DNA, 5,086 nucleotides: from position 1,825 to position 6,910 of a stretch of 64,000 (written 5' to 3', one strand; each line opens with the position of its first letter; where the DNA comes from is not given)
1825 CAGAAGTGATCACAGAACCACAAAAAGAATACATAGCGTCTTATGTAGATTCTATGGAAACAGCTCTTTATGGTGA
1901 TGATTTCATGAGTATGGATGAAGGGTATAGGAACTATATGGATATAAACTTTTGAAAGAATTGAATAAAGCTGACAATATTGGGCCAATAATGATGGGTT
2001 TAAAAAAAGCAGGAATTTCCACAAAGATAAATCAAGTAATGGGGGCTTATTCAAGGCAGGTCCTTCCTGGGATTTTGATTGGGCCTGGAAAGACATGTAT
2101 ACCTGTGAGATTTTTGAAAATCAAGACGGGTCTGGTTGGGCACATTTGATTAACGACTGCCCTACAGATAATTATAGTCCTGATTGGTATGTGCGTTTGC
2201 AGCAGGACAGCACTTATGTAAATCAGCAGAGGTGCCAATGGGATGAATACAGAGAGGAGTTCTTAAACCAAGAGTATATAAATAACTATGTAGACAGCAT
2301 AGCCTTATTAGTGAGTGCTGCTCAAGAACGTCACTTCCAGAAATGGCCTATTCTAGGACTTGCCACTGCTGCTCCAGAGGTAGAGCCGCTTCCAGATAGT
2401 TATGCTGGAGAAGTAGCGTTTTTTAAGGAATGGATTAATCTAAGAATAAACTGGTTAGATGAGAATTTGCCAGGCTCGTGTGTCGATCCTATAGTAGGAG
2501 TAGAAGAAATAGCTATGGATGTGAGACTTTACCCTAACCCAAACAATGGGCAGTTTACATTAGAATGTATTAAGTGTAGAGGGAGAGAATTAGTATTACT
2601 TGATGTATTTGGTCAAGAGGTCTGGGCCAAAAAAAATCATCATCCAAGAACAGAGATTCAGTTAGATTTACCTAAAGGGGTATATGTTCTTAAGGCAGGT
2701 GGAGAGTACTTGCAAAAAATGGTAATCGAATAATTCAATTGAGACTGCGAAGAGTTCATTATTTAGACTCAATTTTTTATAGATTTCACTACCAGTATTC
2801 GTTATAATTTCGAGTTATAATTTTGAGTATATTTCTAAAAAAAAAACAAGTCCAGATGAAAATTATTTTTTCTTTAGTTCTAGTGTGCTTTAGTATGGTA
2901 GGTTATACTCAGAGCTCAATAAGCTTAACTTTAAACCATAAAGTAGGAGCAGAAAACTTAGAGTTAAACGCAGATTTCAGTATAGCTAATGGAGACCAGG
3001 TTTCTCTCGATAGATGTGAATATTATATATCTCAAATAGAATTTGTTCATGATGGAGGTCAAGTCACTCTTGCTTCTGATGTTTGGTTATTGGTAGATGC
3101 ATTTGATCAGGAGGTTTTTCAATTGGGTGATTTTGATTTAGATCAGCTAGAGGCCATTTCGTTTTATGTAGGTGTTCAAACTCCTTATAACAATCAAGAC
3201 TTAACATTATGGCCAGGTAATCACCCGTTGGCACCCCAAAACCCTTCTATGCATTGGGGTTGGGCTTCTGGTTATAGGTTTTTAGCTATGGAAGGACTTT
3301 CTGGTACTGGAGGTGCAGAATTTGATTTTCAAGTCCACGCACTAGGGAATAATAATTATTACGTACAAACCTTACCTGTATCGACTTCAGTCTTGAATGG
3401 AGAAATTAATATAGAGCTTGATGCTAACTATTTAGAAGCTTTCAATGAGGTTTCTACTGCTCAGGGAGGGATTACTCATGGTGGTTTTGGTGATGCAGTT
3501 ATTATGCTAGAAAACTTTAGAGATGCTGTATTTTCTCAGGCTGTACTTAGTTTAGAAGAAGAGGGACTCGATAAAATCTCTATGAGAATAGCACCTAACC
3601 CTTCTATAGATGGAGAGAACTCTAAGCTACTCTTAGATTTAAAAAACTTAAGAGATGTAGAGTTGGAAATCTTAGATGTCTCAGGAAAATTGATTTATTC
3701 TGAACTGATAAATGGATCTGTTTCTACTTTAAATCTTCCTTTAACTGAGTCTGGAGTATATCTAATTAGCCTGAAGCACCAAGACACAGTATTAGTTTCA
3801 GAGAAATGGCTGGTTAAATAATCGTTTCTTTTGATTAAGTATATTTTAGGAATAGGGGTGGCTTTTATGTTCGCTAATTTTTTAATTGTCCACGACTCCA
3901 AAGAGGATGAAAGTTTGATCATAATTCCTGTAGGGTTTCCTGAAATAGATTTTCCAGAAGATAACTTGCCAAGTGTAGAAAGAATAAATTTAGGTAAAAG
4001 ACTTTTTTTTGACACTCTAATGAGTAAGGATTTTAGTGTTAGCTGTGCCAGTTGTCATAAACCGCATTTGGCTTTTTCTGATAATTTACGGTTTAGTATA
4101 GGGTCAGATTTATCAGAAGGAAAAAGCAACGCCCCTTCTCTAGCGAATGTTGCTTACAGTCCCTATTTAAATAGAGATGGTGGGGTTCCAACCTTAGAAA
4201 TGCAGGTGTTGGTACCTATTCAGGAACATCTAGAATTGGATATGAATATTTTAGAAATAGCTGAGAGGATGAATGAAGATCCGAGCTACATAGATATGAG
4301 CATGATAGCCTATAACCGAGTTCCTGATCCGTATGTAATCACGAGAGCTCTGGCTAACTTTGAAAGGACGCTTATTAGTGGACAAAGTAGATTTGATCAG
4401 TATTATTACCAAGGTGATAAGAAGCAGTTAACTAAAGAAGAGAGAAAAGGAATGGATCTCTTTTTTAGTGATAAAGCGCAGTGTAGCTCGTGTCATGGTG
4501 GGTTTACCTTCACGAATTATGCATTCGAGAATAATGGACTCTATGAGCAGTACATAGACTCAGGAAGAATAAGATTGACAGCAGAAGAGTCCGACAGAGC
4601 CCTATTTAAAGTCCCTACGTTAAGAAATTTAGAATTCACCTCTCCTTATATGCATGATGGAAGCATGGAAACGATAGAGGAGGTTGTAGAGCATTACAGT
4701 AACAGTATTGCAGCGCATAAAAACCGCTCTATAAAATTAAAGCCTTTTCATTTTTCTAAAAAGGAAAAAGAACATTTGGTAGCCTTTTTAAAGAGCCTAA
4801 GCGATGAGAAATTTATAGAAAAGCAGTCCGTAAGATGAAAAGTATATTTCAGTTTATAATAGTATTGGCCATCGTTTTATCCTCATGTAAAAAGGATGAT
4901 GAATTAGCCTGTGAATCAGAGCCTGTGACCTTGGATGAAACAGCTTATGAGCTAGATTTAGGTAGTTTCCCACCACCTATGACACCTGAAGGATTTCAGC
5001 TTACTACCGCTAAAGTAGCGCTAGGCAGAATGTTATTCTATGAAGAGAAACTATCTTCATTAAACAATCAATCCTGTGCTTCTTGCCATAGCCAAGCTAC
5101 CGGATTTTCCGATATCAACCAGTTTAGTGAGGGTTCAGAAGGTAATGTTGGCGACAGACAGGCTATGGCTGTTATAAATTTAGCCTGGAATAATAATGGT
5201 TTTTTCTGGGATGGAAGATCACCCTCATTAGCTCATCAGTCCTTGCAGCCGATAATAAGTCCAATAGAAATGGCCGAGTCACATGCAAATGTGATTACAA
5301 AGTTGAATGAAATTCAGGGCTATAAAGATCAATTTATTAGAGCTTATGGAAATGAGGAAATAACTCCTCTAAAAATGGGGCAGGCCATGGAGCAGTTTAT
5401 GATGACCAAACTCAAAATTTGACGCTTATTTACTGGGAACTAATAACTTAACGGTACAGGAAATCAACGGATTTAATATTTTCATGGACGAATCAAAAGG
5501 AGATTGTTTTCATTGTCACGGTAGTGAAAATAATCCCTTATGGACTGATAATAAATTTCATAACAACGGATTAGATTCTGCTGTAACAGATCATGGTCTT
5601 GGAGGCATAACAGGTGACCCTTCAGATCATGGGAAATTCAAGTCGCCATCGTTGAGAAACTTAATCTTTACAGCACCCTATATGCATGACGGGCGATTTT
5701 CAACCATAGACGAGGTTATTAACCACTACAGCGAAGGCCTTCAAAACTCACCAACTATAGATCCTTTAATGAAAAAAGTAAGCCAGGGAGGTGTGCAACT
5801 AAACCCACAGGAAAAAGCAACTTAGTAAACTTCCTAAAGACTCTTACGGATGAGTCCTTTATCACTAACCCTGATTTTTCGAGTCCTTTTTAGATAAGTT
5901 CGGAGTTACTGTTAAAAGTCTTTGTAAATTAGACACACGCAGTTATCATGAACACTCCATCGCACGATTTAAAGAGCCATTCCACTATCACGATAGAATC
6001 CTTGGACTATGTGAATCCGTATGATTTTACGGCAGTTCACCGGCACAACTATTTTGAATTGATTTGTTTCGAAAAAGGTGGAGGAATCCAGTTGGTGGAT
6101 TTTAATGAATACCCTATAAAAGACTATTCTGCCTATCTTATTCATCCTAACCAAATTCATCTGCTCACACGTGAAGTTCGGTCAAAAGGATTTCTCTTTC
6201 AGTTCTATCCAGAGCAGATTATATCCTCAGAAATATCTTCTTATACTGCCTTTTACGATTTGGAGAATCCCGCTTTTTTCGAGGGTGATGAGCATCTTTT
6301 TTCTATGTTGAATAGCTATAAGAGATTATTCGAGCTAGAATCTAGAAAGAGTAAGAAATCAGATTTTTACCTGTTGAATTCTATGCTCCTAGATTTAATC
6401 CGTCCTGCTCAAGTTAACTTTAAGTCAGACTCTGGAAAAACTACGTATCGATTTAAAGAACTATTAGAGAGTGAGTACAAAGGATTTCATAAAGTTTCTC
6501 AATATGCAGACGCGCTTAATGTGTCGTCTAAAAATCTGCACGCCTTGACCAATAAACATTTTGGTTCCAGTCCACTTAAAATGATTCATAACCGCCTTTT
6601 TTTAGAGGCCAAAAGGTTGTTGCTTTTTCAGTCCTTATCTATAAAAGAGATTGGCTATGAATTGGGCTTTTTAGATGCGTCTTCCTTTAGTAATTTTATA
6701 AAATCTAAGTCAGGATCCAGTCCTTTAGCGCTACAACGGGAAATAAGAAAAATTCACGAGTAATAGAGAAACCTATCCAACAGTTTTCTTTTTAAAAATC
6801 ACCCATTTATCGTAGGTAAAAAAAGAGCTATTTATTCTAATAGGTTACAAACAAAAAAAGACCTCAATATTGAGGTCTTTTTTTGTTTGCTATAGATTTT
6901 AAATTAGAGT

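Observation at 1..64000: At least 16 genes need more than one reading frame, which points to consensus error, chimerism or genome decay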

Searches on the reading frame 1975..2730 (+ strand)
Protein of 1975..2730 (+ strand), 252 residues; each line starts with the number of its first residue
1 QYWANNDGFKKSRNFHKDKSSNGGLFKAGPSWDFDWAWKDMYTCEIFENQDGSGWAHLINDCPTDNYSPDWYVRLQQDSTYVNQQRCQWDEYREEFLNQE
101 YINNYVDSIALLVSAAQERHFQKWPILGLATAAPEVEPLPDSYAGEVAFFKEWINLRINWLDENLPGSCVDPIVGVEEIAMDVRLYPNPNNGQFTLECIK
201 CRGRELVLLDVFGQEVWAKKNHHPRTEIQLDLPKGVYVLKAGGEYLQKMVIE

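Call 6: search_protein_families(library=pfam, proteins=[window:1975-2730:+], max_evalue=0.01)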
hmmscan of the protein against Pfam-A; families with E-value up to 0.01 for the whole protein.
window:1975-2730:+ (252 aa): 2 families
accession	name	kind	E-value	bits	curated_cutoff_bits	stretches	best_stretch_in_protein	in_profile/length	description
PF08757.17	CotH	-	1.7e-10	41.4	23.8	1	3-161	183-322/322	CotH kinase protein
PF18962.6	Por_Secre_tail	-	3.2e-06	27.8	27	1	185-250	1-74/75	Secretion system C-terminal sorting domain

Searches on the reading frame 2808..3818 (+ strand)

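Call 6: search_protein_families(library=pfam, proteins=[window:2808-3818:+], max_evalue=0.01)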
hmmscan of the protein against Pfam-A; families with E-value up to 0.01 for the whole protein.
window:2808-3818:+ (337 aa): 3 families
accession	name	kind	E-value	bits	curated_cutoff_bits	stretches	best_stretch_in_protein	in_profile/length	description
PF20243.3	MbnP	-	1.4e-27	97.3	27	1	36-219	2-183/189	MbnP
PF18962.6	Por_Secre_tail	-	5.6e-06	27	27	1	263-333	3-72/75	Secretion system C-terminal sorting domain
PF11589.14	DUF3244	-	0.0041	17.5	25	0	261-330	20-91/96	Domain of unknown function (DUF3244)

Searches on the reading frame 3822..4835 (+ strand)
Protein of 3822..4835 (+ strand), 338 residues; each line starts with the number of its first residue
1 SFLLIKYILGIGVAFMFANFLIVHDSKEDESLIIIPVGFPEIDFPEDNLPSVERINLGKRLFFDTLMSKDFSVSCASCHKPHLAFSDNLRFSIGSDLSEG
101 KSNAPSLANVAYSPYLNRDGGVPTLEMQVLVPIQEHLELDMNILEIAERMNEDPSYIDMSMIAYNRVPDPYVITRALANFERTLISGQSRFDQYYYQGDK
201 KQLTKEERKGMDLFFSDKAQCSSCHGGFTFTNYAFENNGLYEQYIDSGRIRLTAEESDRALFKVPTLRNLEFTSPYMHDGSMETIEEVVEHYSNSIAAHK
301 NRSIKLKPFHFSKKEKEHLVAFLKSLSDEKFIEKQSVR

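Call 6: search_protein_families(library=pfam, proteins=[window:3822-4835:+], max_evalue=0.01)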
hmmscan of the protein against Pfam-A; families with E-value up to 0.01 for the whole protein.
window:3822-4835:+ (338 aa): 7 families
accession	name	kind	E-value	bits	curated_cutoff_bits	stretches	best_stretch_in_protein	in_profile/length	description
PF03150.19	CCP_MauG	-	2.2e-44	152.2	25.6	1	53-200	2-148/149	Di-haem cytochrome c peroxidase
PF00034.26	Cytochrom_C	-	0.00023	22.9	21.3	0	218-327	9-90/90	Cytochrome c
PF21419.2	RoxA-like_Cyt-c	-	0.00036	20.5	26.7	0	273-290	13-30/39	RoxA-like, cytochrome c-like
PF13442.11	Cytochrome_CBB3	-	0.00058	20.6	27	0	218-227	11-21/68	Cytochrome C oxidase, cbb3-type, subunit III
PF09699.15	Paired_CXXCH_1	-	0.0028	17.7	20.6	0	74-84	8-18/41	Doubled CXXCH motif (Paired_CXXCH_1)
PF14522.11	Cytochrome_C7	-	0.0044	17.3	24.8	0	71-86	40-55/67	Cytochrome c7 and related cytochrome c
PF09086.16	DUF1924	-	0.0093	16.7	22.5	0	56-82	9-36/96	Domain of unknown function (DUF1924)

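Call 55: find_encoding_contigs(protein=window:3831-4835:+, flank=10000, max_places=4)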
Protein window:3831-4835:+ (335 aa): 5 contigs read that carry it; 4 places shown.
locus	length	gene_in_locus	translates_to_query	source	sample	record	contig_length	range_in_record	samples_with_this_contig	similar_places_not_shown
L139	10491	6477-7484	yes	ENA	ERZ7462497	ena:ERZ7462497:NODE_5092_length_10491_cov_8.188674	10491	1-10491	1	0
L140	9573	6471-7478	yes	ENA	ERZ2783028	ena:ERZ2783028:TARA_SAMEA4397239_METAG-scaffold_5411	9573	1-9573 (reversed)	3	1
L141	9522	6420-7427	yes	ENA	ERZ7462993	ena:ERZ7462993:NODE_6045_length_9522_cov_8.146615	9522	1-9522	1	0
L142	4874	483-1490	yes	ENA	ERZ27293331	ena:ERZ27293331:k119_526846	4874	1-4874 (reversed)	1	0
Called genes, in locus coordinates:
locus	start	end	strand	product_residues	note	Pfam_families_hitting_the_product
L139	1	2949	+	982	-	?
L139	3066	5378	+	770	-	PF08757:CotH, PF18962:Por_Secre_tail (weak)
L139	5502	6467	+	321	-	PF20243:MbnP, PF18962:Por_Secre_tail (weak)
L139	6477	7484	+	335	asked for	PF03150:CCP_MauG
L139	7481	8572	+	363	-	PF03150:CCP_MauG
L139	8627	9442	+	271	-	PF02311:AraC_binding (faint), PF00165:HTH_AraC (faint), PF12833:HTH_18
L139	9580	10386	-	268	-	-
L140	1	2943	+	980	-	?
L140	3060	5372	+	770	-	PF08757:CotH, PF18962:Por_Secre_tail (weak)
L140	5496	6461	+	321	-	PF20243:MbnP, PF18962:Por_Secre_tail (weak)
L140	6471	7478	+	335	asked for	PF03150:CCP_MauG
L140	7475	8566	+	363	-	PF03150:CCP_MauG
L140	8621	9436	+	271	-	PF02311:AraC_binding (faint), PF00165:HTH_AraC (faint), PF12833:HTH_18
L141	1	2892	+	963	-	?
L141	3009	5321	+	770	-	PF08757:CotH, PF18962:Por_Secre_tail (weak)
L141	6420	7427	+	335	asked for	PF03150:CCP_MauG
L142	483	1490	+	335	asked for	PF03150:CCP_MauG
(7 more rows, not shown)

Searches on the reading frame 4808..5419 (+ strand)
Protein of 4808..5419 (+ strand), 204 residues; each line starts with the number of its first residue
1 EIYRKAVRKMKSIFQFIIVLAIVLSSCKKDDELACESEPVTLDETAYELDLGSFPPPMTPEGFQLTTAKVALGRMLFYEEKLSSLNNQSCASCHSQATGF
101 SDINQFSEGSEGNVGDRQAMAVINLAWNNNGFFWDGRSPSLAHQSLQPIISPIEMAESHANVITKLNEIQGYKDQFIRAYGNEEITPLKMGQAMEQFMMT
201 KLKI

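Call 6: search_protein_families(library=pfam, proteins=[window:4808-5419:+], max_evalue=0.01)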
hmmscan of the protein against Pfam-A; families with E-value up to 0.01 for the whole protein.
window:4808-5419:+ (204 aa): 1 family
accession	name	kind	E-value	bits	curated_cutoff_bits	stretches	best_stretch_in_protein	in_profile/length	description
PF03150.19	CCP_MauG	-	6.7e-41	140.8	25.6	1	68-200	2-132/149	Di-haem cytochrome c peroxidase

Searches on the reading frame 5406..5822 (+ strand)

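Call 6: search_protein_families(library=pfam, proteins=[window:5406-5822:+], max_evalue=0.01)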
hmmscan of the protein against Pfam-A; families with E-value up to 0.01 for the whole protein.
window:5406-5822:+ (139 aa): 1 family
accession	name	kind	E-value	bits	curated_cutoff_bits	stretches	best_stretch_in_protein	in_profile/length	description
PF03150.19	CCP_MauG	-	0.00029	21.9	25.6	1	31-106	21-79/149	Di-haem cytochrome c peroxidase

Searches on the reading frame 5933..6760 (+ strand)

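Call 6: search_protein_families(library=pfam, proteins=[window:5933-6760:+], max_evalue=0.01)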
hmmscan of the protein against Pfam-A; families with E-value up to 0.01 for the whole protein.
window:5933-6760:+ (276 aa): 3 families
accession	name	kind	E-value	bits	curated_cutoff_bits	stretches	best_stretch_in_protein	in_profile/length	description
PF12833.13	HTH_18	-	7e-17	61.9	33.6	1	191-269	1-79/80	Helix-turn-helix domain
PF02311.25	AraC_binding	-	1.9e-05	24.9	21.1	1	31-96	14-81/135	AraC-like ligand binding domain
PF00165.29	HTH_AraC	-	0.00017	22.1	26.6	0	233-264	7-37/42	Bacterial regulatory helix-turn-helix proteins, AraC family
